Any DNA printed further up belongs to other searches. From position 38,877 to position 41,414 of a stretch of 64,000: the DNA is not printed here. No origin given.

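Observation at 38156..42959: N-glycosylation-like module: polyprenyl-P glycosyltransferase + AglB/PglB-type oligosaccharyltransferase + geranylgeranyl-reductase-family flavoprotein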

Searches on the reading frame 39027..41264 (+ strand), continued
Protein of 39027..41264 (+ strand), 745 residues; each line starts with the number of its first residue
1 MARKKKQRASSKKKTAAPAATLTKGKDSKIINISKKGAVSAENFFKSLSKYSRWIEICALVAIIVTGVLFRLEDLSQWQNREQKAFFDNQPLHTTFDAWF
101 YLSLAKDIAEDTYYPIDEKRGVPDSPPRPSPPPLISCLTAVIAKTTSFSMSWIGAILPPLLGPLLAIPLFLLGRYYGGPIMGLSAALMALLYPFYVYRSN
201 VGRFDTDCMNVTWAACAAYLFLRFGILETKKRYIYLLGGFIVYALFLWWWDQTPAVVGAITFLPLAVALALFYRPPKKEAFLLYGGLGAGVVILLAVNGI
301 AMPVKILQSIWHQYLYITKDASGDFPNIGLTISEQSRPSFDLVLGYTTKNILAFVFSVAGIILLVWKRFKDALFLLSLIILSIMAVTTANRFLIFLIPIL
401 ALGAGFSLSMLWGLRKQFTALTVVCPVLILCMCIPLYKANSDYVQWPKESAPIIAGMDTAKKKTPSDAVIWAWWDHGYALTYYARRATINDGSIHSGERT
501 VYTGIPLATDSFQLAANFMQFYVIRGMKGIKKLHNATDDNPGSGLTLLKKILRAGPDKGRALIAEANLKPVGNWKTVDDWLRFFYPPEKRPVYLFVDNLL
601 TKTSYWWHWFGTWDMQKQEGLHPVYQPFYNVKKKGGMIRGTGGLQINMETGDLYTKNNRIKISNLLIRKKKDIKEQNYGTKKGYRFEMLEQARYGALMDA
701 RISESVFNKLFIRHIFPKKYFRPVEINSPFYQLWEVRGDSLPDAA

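Call 9: find_related_loci(query=A1, collection=genome_contigs, flank=10000)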
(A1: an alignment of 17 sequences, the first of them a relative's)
Query A1 (745 aa) in genome_contigs; peptide patterns used: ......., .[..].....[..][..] (x = any residue, [..] = any of these).
151 stretches matched a pattern; 125 encode a relative of the query (tblastn E <= 1e-3); the best 80 are kept; 80 distinct loci.
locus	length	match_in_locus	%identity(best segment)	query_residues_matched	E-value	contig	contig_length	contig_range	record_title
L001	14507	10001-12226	61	1-743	0e+0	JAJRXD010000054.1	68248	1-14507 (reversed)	MAG: Deltaproteobacteria bacterium isolate Dive96_bin3.122 k141_1398473, whole genome shotgun sequence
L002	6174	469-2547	56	48-741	0e+0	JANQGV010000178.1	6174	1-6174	MAG: Thermodesulfobacteriota bacterium isolate PL23b_bin.63 k99_3165856, whole genome shotgun sequence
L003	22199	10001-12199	54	3-740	0e+0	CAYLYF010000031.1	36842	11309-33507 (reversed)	MAG TPA_asm: uncultured Thermodesulfobacteriota bacterium isolate binchicken_co47_113 genome assembly, contig: NODE_714_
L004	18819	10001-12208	54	1-740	0e+0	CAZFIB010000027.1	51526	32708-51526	MAG TPA_asm: uncultured Thermodesulfobacteriota bacterium isolate SRP141376_co4_291 genome assembly, contig: NODE_1180_l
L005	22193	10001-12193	52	3-740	0e+0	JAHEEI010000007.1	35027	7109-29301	MAG: Proteobacteria bacterium isolate Ww263 NODE_1338_length_35027_cov_3.764482, whole genome shotgun sequence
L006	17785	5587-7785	54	1-739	0e+0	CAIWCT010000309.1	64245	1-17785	MAG: uncultured delta proteobacterium isolate AM-2014_bin-3252 genome assembly, contig: bin-3252:309/455, whole genome s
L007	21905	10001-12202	52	1-741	0e+0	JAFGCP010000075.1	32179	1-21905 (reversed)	MAG: Deltaproteobacteria bacterium isolate Zod_Metabat.1117 k87_1560971, whole genome shotgun sequence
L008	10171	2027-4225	53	1-739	0e+0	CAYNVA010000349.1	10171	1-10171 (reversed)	MAG TPA_asm: uncultured Thermodesulfobacteriota bacterium isolate binchicken_co255_249 genome assembly, contig: k141_116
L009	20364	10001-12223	49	1-741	0e+0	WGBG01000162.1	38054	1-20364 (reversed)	MAG: Deltaproteobacteria bacterium isolate S144_17 k151_51226, whole genome shotgun sequence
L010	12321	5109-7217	49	38-741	0e+0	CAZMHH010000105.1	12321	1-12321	MAG TPA_asm: uncultured Thermodesulfobacteriota bacterium isolate SRP332253_co1_288 genome assembly, contig: NODE_8686_l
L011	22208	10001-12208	48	4-741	0e+0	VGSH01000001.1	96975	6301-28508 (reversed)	MAG: Deltaproteobacteria bacterium isolate K_DeepCast_150m_m1_356 K_DeepCast_150m_m1_356_Ga0194126_10000191, whole genom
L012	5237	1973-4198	47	1-741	0e+0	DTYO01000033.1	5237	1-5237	MAG TPA_asm: Thermodesulfobacteriaceae bacterium isolate UWMA-0223 k99_1273360, whole genome shotgun sequence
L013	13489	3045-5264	49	1-739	0e+0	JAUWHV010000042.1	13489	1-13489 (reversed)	MAG: Deltaproteobacteria bacterium isolate CSMAG_2277 CSMAG_2277_k141_1101653_length_13489_cov_13.9591, whole genome sho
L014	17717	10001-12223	50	1-741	0e+0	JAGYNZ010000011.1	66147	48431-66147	MAG: Deltaproteobacteria bacterium isolate M55B156 11, whole genome shotgun sequence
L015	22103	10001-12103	55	40-739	0e+0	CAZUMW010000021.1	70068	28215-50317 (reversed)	MAG TPA_asm: uncultured Thermodesulfobacteriota bacterium isolate SRP141376_co4_104 genome assembly, contig: NODE_683_le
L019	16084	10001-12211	49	3-739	0e+0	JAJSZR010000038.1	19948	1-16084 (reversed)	MAG: Deltaproteobacteria bacterium isolate NA091R45FWG174 FWG174_SeepSRB2_contig038_0019948bp, whole genome shotgun sequ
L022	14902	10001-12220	48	1-739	0e+0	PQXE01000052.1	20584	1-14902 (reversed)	MAG: Deltaproteobacteria bacterium isolate E20SeepSRB2 NODE_52_length_20584_cov_30.7669, whole genome shotgun sequence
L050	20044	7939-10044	45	47-740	0e+0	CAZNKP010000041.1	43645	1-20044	MAG TPA_asm: uncultured Desulfobacterales bacterium isolate binchicken_co219_284 genome assembly, contig: k141_785470, w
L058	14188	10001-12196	46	6-741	0e+0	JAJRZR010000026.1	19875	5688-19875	MAG: Deltaproteobacteria bacterium isolate Dive96_bin4.212 k141_1524788, whole genome shotgun sequence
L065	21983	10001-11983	42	71-739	1e-158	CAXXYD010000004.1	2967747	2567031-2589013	MAG: Desulfosarcinaceae bacterium isolate d8a7a971-57cf-42a0-aaa7-90f8cedb306c genome assembly, contig: contig_4, whole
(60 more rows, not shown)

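Call 22: predict_structure(alignment_id=A1)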
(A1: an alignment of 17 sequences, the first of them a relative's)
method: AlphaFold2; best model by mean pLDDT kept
length: 745 residues; sequences in the alignment: 17
mean_pLDDT: 84.9   pTM: 0.81
mean pLDDT of the five models: 84.9, 84.5, 83.6, 82.8, 79.7
residues with pLDDT >= 90: 392; 70-90: 268; 50-70: 40; < 50: 45
segments of 3 or more residues with pLDDT < 50: 1-41, 117-119
pLDDT, mean of each block of 10 residues (from residue 1): 31 30 26 36 62 91 94 91 90 90 92 64 73 92 95 94 96 94 95 91 90 96 92 95 93 81 91 84 83 84 76 66 71 75 90 94 93 91 82 91 96 88 90 90 87 93 93 84 88 71 94 97 92 91 93 95 94 93 91 92 90 90 89 91 91 88 87 82 81 86 91 89 90 93 58
secondary structure, 60 per line:
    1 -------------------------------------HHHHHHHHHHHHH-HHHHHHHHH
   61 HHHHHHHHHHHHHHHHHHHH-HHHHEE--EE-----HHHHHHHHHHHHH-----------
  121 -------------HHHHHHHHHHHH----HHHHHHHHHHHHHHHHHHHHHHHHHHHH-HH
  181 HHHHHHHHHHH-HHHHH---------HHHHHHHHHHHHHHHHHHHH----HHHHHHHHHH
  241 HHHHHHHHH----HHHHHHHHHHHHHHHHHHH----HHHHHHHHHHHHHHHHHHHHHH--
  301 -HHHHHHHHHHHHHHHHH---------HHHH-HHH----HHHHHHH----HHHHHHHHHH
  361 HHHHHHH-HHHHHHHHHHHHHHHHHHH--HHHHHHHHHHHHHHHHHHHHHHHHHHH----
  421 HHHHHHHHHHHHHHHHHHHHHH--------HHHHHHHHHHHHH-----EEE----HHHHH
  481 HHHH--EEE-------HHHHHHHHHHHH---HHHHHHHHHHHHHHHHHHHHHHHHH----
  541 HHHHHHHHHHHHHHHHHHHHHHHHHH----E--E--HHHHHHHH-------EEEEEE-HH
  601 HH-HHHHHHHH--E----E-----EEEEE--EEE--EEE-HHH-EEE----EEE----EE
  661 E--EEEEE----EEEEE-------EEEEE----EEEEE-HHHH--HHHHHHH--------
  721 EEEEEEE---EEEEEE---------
elements in order (helices of 4 or more, strands of 3 or more residues): H38-50 H52-80 H82-85 H97-109 H134-145 H150-177 H179-191 H193-197 H207-226 H231-249 H254-272 H277-298 H302-318 H328-331 H340-346 H351-367 H369-387 H390-416 H421-442 H451-463 E469-471 H476-484 E487-489 H497-508 H512-536 H541-566 H577-584 E592-597 H599-602 H604-611 E625-629 E632-634 E637-639 E645-647 E652-654 E659-661 E664-668 E673-677 E685-689 E694-698 H700-703 H706-712 E721-727 E731-736

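Call 24: fold_search(model_id=the predicted structure, library=pdb)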
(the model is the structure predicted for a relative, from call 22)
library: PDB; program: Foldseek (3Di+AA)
matches with E <= 10: 328; with E <= 0.001: 28
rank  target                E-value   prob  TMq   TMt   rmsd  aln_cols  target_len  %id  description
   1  6gxc_A                5.3e-29  1.00  0.72  0.76   6.2       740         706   18  Bacterial oligosaccharyltransferase PglB in complex with an inhibitory peptide and a reactive lipid-linked oligosaccha (released 2018-11-14)
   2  5ogl_A                1.2e-27  1.00  0.72  0.76   6.2       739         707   18  Structure of bacterial oligosaccharyltransferase PglB in complex with an acceptor peptide and an lipid-linked oligosac (released 2017-10-25)
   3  3rce_A                9.4e-26  1.00  0.67  0.73   8.0       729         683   19  Bacterial oligosaccharyltransferase PglB (released 2011-06-15)
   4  8b6l_I                7.6e-13  1.00  0.53  0.58   9.2       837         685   11  Subtomogram average of the human Sec61-TRAP-OSTA-translocon (released 2022-12-07)
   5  9n9j_I                7.9e-13  1.00  0.54  0.56   8.4       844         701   12  Structure of a GRP94 folding intermediate engaged with a CCDC134- and FKBP11-bound secretory translocon (released 2025-11-19)
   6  6s7o_A                1.5e-12  1.00  0.51  0.58  11.9       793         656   13  Cryo-EM structure of human oligosaccharyltransferase complex OST-A (released 2019-12-18)
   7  7oci_F                2.3e-12  1.00  0.49  0.56  11.0       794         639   13  Cryo-EM structure of yeast Ost6p containing oligosaccharyltransferase complex (released 2022-02-16)
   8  8age_A                2.7e-12  1.00  0.51  0.59  10.6       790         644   13  Structure of yeast oligosaccharylransferase complex with acceptor peptide bound (released 2022-12-07)
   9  8agc_A                3.0e-12  1.00  0.54  0.57   8.7       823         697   13  Structure of yeast oligosaccharylransferase complex with lipid-linked oligosaccharide and non-acceptor peptide bound (released 2022-12-07)
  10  8pn9_A                1.9e-11  1.00  0.49  0.55  13.3       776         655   13  Structure of human oligosaccharyltransferase OST-A complex bound to NGI-1 (released 2024-05-08)
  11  3wak                  2.4e-11  1.00  0.52  0.45  11.0       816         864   14  Crystal structure of the Archaeoglobus fulgidus oligosaccharyltransferase (O29867_ARCFU) in the apo form (released 2013-10-30)
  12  7e9s_A                2.9e-11  1.00  0.54  0.47   9.3       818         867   14  Archaeal oligosaccharyltransferase AglB from Archaeoglobus fulgidus in complex with an inhibitory peptide and a dolich (released 2021-09-08)
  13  6c26_A                3.2e-11  1.00  0.49  0.55  13.9       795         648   13  The Cryo-EM structure of a eukaryotic oligosaccharyl transferase complex (released 2018-01-31)
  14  8agb_A                3.6e-11  1.00  0.52  0.60  11.2       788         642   12  Structure of yeast oligosaccharylransferase complex with lipid-linked oligosaccharide bound (released 2022-12-07)
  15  6s7t_A                3.6e-11  1.00  0.53  0.55   9.0       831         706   11  Cryo-EM structure of human oligosaccharyltransferase complex OST-B (released 2019-12-18)
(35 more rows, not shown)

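Call 33: search_protein_families(library=pfam, proteins=[L010:7349-8536:-, L014:16626-17717:-, L003:14616-15527:+, L002:2653-3588:+, L002:3628-3984:+, L058:13112-14023:+, L019:14372-16084:+, L065:7669-9513:-, L050:10044-11252:-, L022:5062-5640:-], max_evalue=0.001)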
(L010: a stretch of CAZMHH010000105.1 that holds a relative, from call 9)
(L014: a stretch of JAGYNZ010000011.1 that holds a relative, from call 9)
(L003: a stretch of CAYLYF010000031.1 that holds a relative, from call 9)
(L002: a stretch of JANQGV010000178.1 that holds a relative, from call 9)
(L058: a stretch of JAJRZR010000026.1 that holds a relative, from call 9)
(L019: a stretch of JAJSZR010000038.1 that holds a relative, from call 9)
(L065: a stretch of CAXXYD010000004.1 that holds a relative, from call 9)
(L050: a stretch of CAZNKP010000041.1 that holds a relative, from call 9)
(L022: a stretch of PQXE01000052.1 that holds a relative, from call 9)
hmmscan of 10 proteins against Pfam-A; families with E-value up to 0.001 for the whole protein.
L010:7349-8536:- (395 aa): 7 families
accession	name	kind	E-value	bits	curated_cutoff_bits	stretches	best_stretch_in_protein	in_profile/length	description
PF00534.26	Glycos_transf_1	-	1.6e-43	148.6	26.4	1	213-372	12-171/172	Glycosyl transferases group 1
PF13692.12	Glyco_trans_1_4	-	1.3e-35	123.1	27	1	217-359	2-142/142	Glycosyl transferases group 1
PF13439.12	Glyco_transf_4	-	5.8e-16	59.4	28.5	1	27-204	8-169/170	Glycosyltransferase Family 4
PF20706.3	GT4-conflict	-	4.1e-12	46.2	26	1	166-335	143-323/385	Family 4 Glycosyltransferase in conflict systems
PF13524.12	Glyco_trans_1_2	-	3.1e-10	40.6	25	1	242-381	9-136/144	Glycosyl transferase-like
PF13579.12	Glyco_trans_4_4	-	2.2e-07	31.8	29.7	1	29-200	9-158/158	Glycosyl transferase 4-like domain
PF13477.12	Glyco_trans_4_2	-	6.4e-06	26.8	23.4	0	113-176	74-138/139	Glycosyl transferase 4-like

L014:16626-17717:- (363 aa): 1 family
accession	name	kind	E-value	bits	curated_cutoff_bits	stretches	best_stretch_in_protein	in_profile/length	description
PF01075.23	Glyco_transf_9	-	2.8e-19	69.9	22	1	81-304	4-221/247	Glycosyltransferase family 9 (heptosyltransferase)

L003:14616-15527:+ (303 aa): 1 family
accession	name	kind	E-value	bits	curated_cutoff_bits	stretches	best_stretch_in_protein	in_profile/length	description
PF01040.23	UbiA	-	2.2e-22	80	34.2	1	52-271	23-237/250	UbiA prenyltransferase family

L002:2653-3588:+ (311 aa): 0 families

L002:3628-3984:+ (118 aa): 4 families
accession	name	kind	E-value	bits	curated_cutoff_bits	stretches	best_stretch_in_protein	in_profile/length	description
PF00892.27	EamA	-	9.5e-09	36.1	28.2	1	38-117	62-134/135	EamA-like transporter family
PF00893.25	Multi_Drug_Res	-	1.3e-08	35.6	23.7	1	44-109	29-93/93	Small Multidrug Resistance protein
PF10639.15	TMEM234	-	3.3e-06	27.6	30.1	1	35-116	31-112/113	Putative transmembrane family 234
PF03151.22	TPT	-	6e-05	23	30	1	5-115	182-289/291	Triose-phosphate Transporter family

L058:13112-14023:+ (303 aa): 2 families
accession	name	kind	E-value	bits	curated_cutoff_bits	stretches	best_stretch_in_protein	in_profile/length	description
PF00535.33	Glycos_transf_2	-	1.7e-14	54.6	23.3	1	18-127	1-110/168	Glycosyl transferase family 2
PF13641.12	Glyco_tranf_2_3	-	1.8e-06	28.6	27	1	17-227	3-216/230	Glycosyltransferase like family 2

L019:14372-16084:+ (571 aa): 4 families
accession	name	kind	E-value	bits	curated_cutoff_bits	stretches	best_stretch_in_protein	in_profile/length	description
PF00733.27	Asn_synthase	-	3e-87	294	21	1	242-571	1-301/354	Asparagine synthase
PF13537.11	GATase_7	-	7.9e-46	155.5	25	1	49-167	1-121/123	Glutamine amidotransferase domain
PF13522.11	GATase_6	-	3.6e-44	150.4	27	1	34-163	1-130/130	Glutamine amidotransferase domain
PF12481.13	DUF3700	-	1.9e-05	24.7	27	1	116-167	125-176/228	Aluminium induced protein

L065:7669-9513:- (614 aa): 1 family
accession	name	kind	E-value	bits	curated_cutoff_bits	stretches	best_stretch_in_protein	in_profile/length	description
PF02517.21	Rce1-like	-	7.3e-05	23.4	22.4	1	494-600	7-89/93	Type II CAAX prenyl endopeptidase Rce1-like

L050:10044-11252:- (402 aa): 2 families
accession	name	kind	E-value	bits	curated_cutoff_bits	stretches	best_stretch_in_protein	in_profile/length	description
PF13023.12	HD_3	-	1.1e-28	100.7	22.5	1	204-382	2-164/165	HD domain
PF12917.13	YfbR-like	-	1.3e-19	71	25.9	1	198-314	1-117/182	5'-deoxynucleotidase YfbR-like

L022:5062-5640:- (192 aa): 4 families
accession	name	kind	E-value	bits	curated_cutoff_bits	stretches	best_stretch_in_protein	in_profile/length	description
PF13242.12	Hydrolase_like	-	5e-13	49.2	22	1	108-180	2-72/75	HAD-hyrolase-like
PF13419.12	HAD_2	-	1.4e-08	35.5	23.8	1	109-152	134-177/178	Haloacid dehalogenase-like hydrolase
PF00702.32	Hydrolase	-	3.4e-08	34.5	26.4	1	17-143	86-187/191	haloacid dehalogenase-like hydrolase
PF08645.17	PNK3P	-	4.5e-05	23.7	22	1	37-136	37-126/161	Polynucleotide kinase 3 phosphatase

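Call 41: find_encoding_contigs(protein=P0001, flank=1000, max_places=3)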
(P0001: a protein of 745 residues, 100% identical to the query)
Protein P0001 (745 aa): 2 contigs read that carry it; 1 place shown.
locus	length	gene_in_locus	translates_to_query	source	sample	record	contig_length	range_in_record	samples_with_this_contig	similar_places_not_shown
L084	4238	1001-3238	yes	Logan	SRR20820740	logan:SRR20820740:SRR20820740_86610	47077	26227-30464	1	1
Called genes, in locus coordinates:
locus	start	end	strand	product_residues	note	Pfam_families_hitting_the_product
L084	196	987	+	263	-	PF00535:Glycos_transf_2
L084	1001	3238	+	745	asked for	PF02516:STT3, PF21436:STT3-PglB_core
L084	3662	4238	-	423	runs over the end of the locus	PF00890:FAD_binding_2, PF01134:GIDA (weak), PF01266:DAO (weak), PF01494:FAD_binding_3, PF03486:HI0933_like, PF07992:Pyr_redox_2, PF12831:FAD_oxidored, PF13738:Pyr_redox_3, +3 more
